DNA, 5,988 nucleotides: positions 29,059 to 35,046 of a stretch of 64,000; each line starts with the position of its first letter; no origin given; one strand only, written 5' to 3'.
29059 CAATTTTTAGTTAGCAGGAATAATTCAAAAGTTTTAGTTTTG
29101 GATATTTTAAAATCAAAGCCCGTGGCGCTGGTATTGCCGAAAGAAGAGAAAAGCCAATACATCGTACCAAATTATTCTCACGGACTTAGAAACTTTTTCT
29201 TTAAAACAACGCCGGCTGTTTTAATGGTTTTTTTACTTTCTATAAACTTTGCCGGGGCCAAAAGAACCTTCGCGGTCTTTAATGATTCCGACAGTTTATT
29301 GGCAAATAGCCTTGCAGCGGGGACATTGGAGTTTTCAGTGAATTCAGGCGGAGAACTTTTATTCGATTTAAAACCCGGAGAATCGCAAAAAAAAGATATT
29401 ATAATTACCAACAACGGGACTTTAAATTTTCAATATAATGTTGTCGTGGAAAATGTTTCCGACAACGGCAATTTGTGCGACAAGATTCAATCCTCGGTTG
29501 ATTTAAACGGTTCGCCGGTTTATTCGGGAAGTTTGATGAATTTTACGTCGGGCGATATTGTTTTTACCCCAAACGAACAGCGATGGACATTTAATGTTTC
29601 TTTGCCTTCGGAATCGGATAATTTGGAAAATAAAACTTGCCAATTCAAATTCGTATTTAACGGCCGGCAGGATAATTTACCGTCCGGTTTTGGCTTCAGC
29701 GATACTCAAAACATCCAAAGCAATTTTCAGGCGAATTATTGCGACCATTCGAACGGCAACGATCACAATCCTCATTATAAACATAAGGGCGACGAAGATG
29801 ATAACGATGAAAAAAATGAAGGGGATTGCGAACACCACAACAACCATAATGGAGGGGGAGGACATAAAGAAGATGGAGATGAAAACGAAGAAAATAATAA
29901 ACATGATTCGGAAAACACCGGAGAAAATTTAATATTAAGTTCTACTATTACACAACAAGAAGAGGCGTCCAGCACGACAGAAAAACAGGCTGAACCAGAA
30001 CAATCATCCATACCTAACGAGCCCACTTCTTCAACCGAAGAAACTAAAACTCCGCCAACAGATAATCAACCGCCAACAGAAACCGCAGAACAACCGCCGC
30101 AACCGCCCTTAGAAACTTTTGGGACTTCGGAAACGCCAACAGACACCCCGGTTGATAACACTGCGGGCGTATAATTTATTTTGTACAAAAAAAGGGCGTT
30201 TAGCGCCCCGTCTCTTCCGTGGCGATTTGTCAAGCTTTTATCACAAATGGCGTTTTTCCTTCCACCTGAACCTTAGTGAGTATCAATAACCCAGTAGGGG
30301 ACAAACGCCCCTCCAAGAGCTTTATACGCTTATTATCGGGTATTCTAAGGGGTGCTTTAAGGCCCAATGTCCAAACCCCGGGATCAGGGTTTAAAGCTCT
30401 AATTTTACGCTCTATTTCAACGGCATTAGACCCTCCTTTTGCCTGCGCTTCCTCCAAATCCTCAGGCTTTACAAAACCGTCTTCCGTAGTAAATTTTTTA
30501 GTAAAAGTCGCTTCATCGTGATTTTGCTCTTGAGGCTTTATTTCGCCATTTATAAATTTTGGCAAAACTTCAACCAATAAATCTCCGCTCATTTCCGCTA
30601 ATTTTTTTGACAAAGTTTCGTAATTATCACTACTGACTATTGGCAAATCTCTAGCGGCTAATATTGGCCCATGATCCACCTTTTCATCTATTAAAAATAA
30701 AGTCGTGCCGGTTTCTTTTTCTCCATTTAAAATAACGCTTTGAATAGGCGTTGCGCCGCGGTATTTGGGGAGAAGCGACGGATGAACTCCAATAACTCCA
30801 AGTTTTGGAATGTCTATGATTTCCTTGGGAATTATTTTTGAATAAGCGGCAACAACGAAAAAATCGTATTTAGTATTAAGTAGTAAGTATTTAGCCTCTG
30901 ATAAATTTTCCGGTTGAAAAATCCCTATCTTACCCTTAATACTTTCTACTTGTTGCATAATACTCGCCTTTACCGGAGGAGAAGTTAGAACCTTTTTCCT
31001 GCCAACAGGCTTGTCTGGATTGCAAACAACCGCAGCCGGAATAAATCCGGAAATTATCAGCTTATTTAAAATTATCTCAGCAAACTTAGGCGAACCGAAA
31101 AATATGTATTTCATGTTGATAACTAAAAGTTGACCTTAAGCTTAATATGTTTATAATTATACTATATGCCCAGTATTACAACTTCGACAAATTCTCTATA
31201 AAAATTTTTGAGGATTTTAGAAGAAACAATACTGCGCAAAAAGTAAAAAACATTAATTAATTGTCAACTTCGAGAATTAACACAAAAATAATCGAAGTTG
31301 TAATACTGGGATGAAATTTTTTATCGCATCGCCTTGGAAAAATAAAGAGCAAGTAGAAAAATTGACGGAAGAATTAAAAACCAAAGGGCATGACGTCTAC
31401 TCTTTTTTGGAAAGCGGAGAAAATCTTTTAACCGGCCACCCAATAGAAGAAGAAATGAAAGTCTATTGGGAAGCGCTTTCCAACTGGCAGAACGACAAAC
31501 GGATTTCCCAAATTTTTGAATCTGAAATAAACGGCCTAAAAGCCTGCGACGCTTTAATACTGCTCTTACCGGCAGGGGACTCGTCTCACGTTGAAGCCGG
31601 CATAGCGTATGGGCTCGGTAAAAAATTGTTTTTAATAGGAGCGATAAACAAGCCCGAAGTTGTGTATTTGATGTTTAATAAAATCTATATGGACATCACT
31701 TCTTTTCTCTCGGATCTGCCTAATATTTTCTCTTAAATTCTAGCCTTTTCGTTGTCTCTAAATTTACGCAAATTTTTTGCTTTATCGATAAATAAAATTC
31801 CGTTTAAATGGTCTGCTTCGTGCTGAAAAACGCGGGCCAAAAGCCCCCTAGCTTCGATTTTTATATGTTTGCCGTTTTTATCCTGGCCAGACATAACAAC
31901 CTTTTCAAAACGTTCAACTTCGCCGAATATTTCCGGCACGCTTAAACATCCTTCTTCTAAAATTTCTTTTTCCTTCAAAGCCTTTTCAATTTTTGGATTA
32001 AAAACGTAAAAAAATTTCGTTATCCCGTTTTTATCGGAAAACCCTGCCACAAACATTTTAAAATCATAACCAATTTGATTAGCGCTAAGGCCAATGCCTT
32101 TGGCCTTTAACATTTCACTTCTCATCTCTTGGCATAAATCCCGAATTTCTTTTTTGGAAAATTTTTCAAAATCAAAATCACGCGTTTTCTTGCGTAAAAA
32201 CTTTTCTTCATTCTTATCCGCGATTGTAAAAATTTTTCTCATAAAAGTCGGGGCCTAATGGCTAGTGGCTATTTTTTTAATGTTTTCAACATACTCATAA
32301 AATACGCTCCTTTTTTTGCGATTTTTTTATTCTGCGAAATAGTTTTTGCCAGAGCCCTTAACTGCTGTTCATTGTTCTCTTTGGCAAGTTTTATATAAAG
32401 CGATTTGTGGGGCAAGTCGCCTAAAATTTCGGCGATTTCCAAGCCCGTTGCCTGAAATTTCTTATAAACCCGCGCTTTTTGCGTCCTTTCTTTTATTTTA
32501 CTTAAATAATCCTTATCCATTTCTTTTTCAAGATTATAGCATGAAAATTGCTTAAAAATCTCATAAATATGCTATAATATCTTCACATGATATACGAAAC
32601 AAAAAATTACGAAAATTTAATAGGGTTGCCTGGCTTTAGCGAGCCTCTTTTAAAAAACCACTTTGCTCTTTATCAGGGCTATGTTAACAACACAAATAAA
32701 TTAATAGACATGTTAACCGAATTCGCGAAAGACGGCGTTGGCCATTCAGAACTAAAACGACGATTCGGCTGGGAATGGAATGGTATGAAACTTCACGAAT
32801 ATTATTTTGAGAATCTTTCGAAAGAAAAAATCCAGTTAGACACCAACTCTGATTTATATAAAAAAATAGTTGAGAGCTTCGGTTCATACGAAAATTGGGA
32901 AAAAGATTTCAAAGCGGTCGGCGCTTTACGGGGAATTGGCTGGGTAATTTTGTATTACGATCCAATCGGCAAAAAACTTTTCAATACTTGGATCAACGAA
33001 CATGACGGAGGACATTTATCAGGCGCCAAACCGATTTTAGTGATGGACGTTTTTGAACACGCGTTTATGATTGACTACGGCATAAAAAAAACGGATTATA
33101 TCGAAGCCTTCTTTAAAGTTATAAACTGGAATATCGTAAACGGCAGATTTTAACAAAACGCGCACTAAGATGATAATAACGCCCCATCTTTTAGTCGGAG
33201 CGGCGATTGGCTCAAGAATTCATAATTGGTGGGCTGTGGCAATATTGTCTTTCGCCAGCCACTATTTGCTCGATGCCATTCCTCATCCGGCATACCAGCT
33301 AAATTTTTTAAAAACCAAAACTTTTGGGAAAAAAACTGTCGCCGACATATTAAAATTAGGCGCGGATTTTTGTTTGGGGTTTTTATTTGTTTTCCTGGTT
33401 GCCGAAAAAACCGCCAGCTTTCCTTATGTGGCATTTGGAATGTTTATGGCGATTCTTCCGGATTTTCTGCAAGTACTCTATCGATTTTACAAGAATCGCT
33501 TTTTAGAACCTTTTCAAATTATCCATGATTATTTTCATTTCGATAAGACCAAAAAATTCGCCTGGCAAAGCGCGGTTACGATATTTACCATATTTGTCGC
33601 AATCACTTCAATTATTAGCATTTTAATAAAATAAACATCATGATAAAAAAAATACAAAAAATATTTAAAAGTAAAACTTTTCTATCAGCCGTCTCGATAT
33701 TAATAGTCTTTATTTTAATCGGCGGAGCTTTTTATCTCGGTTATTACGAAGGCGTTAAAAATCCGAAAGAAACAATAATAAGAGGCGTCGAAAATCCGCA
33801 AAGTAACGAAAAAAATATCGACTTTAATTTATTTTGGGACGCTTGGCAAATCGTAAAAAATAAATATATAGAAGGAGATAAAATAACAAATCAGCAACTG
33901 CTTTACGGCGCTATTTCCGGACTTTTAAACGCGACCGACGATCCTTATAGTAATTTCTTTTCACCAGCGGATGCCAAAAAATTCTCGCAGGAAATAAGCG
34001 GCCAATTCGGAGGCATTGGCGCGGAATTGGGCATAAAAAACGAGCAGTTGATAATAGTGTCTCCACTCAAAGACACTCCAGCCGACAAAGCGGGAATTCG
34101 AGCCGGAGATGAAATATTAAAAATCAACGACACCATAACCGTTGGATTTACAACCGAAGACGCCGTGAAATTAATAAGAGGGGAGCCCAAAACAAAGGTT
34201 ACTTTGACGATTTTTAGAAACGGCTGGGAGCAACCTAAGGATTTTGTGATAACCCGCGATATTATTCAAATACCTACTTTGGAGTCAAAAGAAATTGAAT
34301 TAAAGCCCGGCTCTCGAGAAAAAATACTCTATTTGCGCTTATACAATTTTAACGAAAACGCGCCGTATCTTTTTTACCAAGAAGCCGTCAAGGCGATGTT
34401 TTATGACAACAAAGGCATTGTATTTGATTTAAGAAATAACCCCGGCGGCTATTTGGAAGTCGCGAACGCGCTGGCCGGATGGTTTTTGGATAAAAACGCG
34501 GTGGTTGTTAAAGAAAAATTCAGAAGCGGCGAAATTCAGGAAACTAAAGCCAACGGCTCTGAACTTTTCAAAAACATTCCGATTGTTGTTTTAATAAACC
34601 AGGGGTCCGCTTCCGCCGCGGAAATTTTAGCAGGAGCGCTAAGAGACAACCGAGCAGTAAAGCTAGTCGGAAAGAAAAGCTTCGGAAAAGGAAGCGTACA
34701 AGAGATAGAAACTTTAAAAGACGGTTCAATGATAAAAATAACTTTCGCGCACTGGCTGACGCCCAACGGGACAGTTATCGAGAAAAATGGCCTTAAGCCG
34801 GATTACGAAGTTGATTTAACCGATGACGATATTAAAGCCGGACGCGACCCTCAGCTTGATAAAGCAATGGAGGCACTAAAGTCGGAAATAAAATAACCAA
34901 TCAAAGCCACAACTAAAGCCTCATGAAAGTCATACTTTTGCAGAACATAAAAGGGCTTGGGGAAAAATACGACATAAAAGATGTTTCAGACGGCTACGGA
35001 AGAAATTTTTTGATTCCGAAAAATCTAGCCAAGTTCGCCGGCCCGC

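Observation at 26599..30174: TasA/camelysin-like, accessory protein, SipW, His-rich TasA-like fibre locus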

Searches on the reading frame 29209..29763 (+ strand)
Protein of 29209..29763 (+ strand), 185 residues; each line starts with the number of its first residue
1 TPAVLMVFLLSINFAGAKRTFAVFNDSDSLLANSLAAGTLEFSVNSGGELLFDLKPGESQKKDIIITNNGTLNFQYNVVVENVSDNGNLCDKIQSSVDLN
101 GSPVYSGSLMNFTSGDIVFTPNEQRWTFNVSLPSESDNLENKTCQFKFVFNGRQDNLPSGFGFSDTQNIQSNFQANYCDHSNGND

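Call 65: search_solved_structures(query=A3, max_evalue=1, show_alignments=1)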
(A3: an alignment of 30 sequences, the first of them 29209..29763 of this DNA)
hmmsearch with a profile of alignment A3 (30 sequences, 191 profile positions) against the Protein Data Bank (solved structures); distinct sequences matched with E-value up to 1: 3.
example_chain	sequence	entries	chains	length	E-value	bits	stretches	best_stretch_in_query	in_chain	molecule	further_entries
8aur_A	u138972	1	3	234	0.0038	20.4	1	27-77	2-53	Major biofilm matrix component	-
5of1_A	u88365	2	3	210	0.014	18.6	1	32-77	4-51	Spore coat-associated protein N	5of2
30yz_W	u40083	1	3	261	0.079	16.1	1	46-123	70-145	receptor-binding protein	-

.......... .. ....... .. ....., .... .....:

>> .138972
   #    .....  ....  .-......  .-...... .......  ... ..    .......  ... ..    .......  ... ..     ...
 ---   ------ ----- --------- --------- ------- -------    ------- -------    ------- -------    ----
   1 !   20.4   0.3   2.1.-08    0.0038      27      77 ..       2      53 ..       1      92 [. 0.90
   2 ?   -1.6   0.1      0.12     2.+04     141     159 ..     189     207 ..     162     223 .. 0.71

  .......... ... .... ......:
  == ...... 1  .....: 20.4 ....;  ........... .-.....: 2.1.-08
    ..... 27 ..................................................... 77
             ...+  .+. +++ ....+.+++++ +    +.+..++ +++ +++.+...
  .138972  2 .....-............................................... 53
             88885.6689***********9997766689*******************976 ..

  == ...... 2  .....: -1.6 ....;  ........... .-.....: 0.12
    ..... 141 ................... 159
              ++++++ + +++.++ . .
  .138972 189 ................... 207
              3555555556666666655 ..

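Call 84: search_protein_families(library=ncbifam, alignment_id=A3, max_evalue=0.01)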
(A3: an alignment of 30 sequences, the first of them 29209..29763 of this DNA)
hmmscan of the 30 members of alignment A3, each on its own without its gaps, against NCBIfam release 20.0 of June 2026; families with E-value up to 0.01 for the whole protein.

A. member 1, window:29209-29763:+ (185 aa): 1 family
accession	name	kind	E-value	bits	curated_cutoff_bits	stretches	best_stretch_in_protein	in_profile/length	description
NF046066.1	BioflmMtrxTasA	equivalog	0.00028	20.4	450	1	19-79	24-85/264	biofilm matrix protein TasA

B. families by the number of members that match (of 30 scanned): 5 families
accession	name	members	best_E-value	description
TIGR04088.1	cognate_SipW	17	3e-07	SipW-dependent-type signal peptide-containing protein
NF046066.1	BioflmMtrxTasA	5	0.00028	biofilm matrix protein TasA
TIGR04090.1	exp_by_SipW_IV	4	1.7e-05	BsaA family SipW-dependent biofilm matrix protein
NF040670.1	wall_bind_EntA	1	0.0047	cell wall-binding protein EntA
NF033574.1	VarG_fam_MBL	1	0.0095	VarG family subclass B1-like metallo-beta-lactamase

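Call 85: search_protein_families(library=pfam, alignment_id=A3, max_evalue=0.01)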
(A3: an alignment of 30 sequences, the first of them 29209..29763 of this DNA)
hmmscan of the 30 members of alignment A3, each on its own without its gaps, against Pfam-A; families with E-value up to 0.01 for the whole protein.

A. member 1, window:29209-29763:+ (185 aa): 1 family
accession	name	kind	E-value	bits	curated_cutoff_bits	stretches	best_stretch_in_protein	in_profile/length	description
PF12389.13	Peptidase_M73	-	2.6e-07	31.1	22.5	1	20-157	24-175/196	Camelysin metallo-endopeptidase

B. families by the number of members that match (of 30 scanned): 1 family
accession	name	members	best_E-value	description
PF12389.13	Peptidase_M73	21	7.4e-09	Camelysin metallo-endopeptidase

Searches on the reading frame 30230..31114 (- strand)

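Call 50: search_protein_families(library=pfam, proteins=[window:30230-31114:-], max_evalue=0.001)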
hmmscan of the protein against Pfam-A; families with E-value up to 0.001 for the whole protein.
window:30230-31114:- (294 aa): 2 families
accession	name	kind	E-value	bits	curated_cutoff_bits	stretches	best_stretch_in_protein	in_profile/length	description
PF00551.24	Formyl_trans_N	-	1.5e-37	129.5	26.1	1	1-184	1-181/181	Formyl transferase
PF02911.23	Formyl_trans_C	-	0.00026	21.5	21.1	0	230-270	14-46/100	Formyl transferase, C-terminal domain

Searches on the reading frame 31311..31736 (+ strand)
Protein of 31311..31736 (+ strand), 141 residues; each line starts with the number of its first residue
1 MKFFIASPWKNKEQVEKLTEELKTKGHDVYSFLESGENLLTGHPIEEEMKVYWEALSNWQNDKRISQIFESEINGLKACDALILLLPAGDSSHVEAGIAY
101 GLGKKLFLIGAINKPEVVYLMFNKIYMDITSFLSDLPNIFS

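Call 50: search_protein_families(library=pfam, proteins=[window:31311-31736:+], max_evalue=0.001)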
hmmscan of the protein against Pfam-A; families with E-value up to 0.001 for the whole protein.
window:31311-31736:+ (141 aa): 2 families
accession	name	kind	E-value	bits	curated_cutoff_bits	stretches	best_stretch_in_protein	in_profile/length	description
PF05014.21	Nuc_deoxyrib_tr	-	1e-06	29.3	28.8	1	4-109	2-96/117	Nucleoside 2-deoxyribosyltransferase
PF15891.11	Nuc_deoxyri_tr2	-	0.00033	21.4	30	1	57-109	46-101/105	Nucleoside 2-deoxyribosyltransferase like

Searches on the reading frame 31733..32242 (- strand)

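Call 50: search_protein_families(library=pfam, proteins=[window:31733-32242:-], max_evalue=0.001)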
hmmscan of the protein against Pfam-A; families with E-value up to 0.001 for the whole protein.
window:31733-32242:- (169 aa): 1 family
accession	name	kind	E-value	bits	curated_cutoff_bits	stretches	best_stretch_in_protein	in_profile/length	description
PF01327.26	Pep_deformylase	-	2.3e-46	157.6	22.8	1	4-160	4-155/156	Polypeptide deformylase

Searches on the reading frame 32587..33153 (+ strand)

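Call 50: search_protein_families(library=pfam, proteins=[window:32587-33153:+], max_evalue=0.001)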
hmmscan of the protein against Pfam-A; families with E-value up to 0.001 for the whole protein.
window:32587-33153:+ (188 aa): 2 families
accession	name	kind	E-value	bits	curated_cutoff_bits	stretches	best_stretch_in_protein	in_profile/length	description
PF02777.23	Sod_Fe_C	-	1.2e-27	96.4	20.9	1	88-186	3-101/102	Iron/manganese superoxide dismutases, C-terminal domain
PF00081.27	Sod_Fe_N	-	0.0008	20.3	27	0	15-78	16-82/82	Iron/manganese superoxide dismutases, alpha-hairpin domain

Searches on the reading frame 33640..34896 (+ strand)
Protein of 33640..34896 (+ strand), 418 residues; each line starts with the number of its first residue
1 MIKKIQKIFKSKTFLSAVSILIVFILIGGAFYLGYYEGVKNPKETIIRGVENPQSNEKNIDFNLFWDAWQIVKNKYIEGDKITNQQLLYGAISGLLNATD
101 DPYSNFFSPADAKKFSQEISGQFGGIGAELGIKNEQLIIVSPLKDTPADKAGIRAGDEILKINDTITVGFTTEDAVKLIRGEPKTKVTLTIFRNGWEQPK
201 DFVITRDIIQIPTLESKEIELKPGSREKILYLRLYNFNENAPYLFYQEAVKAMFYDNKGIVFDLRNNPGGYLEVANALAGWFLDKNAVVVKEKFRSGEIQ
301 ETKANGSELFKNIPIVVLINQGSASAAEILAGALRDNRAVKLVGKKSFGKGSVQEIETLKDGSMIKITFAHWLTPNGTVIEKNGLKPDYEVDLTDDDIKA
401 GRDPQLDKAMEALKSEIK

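Call 50: search_protein_families(library=pfam, proteins=[window:33640-34896:+], max_evalue=0.001)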
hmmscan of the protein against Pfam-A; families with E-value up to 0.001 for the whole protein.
window:33640-34896:+ (418 aa): 5 families
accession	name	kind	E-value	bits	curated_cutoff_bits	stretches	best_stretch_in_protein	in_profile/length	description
PF03572.23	Peptidase_S41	-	7.6e-45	152.9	24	1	228-391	1-165/165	Peptidase family S41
PF17820.7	PDZ_6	-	6.2e-12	45.5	27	1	139-191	2-52/54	PDZ domain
PF00595.29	PDZ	-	2.5e-11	44.2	23.2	1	124-191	10-80/81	PDZ domain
PF13180.12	PDZ_2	-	6.3e-10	39.6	27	1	124-196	1-72/80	PDZ domain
PF22694.1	CtpB_N-like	-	1.2e-08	35.8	27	1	44-106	21-80/85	Activating protease CtpB N-terminal domain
